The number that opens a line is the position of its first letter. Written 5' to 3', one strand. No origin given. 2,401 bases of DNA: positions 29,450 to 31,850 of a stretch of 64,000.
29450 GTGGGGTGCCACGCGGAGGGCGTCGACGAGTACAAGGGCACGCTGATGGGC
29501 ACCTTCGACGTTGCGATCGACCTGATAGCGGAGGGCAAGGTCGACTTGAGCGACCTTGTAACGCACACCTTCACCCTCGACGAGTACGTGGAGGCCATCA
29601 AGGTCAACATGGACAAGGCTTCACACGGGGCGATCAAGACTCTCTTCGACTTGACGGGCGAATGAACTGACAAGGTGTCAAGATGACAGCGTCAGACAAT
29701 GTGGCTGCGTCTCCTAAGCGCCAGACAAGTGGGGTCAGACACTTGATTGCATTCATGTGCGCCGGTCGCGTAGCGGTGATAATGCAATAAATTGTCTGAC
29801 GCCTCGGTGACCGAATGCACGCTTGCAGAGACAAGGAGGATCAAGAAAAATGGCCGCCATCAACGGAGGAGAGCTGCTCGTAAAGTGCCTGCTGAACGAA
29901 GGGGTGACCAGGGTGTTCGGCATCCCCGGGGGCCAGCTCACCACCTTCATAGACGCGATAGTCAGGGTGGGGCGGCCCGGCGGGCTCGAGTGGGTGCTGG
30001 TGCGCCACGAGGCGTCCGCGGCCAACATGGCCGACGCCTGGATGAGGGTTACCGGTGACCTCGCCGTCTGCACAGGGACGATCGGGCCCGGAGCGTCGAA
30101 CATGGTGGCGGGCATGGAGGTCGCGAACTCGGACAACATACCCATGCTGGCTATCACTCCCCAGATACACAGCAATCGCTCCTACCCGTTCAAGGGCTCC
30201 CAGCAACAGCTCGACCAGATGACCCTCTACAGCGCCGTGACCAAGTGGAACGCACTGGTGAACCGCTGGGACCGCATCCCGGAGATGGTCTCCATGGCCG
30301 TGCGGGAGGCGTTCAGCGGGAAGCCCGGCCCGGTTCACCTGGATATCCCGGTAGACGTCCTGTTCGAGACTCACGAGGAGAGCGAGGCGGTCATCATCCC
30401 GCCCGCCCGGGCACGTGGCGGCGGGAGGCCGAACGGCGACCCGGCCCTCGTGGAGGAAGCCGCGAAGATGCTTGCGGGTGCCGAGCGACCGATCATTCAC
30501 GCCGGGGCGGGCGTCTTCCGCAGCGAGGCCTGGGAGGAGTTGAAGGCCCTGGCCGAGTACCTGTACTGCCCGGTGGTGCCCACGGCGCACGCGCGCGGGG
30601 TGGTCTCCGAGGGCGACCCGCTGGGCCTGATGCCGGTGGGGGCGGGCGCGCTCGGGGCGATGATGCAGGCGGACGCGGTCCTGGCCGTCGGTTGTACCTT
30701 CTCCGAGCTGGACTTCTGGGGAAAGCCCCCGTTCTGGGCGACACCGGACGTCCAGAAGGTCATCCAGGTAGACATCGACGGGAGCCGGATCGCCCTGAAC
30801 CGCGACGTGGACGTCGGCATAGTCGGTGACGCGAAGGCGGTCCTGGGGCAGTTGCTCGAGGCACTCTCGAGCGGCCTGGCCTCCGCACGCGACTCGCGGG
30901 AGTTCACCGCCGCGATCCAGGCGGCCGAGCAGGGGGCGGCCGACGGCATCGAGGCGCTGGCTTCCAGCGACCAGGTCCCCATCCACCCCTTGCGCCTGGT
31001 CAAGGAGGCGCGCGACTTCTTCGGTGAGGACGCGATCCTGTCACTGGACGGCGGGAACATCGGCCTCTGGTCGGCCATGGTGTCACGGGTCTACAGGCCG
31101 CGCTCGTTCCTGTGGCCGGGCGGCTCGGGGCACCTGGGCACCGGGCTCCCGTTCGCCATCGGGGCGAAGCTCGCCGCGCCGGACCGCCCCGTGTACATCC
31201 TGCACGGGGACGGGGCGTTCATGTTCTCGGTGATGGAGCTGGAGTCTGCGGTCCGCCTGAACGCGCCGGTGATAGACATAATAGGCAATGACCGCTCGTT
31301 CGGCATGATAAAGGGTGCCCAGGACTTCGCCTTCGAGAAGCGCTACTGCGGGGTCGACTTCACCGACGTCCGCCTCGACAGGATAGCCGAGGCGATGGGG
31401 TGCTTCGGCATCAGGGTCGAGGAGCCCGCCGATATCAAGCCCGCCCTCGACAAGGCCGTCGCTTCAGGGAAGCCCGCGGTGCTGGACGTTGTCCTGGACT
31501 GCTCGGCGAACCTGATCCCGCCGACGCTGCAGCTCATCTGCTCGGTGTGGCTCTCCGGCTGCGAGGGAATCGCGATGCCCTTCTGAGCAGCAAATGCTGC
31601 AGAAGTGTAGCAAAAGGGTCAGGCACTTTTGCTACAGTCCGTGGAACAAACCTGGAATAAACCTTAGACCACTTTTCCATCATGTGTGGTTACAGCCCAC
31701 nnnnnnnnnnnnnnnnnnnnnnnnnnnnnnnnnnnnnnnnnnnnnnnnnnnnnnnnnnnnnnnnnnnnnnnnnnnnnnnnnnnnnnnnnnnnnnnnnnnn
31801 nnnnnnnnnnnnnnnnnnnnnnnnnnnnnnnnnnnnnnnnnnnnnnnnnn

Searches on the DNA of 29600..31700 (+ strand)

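Call 42: search_rna_families(source=window, start=29600, end=31700, threshold=evalue, max_evalue=10)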
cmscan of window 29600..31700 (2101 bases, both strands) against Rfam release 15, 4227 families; matches with E-value up to 10: 4.
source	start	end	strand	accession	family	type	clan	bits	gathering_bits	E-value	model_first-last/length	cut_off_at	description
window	29728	29806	+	RF03265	mir-1460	Gene; miRNA;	-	18.4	74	9.8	1-91/91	no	mir-1460 microRNA precursor family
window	31604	31639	+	RF04201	MIR7510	Gene; miRNA;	-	17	93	7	1-79/79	no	MIR7510 microRNA precursor family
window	30493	30560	-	RF02791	CcsR1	Gene; sRNA;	-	13.2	65.3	7.3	1-83/83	no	Conserved CCUCCUCCC motif stress-induced RNA 1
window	31264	31306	+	RF01630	ceN40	Gene; snRNA; snoRNA; CD-box;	-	13.1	35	9.7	1-123/123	no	Nematode snoRNA ceN40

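Call 81: search_with_rna_model(model_id=R1, sources=[L001, L002, L003, L004, L005], filters=off, max_evalue=10)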
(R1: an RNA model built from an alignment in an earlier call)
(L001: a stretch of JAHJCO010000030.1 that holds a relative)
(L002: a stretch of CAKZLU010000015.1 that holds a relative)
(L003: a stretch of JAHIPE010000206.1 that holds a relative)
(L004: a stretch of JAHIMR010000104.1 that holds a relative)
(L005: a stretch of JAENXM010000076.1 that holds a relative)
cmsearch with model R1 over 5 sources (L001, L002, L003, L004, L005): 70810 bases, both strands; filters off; matches with E-value up to 10: 26.
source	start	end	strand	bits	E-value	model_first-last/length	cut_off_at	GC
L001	5824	5856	+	45.5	2.6e-10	1-33/33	no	0.48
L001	4001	4033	+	41.1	4.9e-09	1-33/33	no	0.48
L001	11348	11380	-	39.1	1.9e-08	1-33/33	no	0.48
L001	14900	14932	+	36.6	1.1e-07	1-33/33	no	0.48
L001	5824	5856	-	34.9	3.3e-07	1-33/33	no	0.48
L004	9933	9965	+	31.2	3.8e-06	1-33/33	no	0.58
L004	9933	9965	-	27.9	3.6e-05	1-33/33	no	0.58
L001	11348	11380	+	21.3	0.0032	1-33/33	no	0.48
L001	4001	4033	-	20.8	0.0044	1-33/33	no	0.48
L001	14900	14932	-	20.1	0.007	1-33/33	no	0.48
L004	8638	8670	+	18.1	0.027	1-33/33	no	0.64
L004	8638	8670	-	14.7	0.28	1-33/33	no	0.64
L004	16965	16979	-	14.6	0.29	10-24/33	no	0.67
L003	4789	4823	-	11.9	1.8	1-33/33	no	0.49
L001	9111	9130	-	11.7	2.1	1-33/33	no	0.25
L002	10143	10181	-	11.1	3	1-33/33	no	0.26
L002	10143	10181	+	10.8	3.8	1-33/33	no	0.26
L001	1330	1362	-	10.7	4.1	1-33/33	no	0.64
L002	8047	8069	-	10.5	4.7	1-33/33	no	0.35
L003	3399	3411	+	10.4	5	11-23/33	no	0.77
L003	3451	3463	+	10.4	5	11-23/33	no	0.77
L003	3485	3497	+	10.4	5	11-23/33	no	0.77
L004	4862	4884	+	9.9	7.2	1-33/33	no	0.35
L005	6317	6329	+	9.8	7.3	11-23/33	no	0.69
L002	8047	8069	+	9.6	8.7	1-33/33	no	0.35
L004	4862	4884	-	9.5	9.4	1-33/33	no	0.35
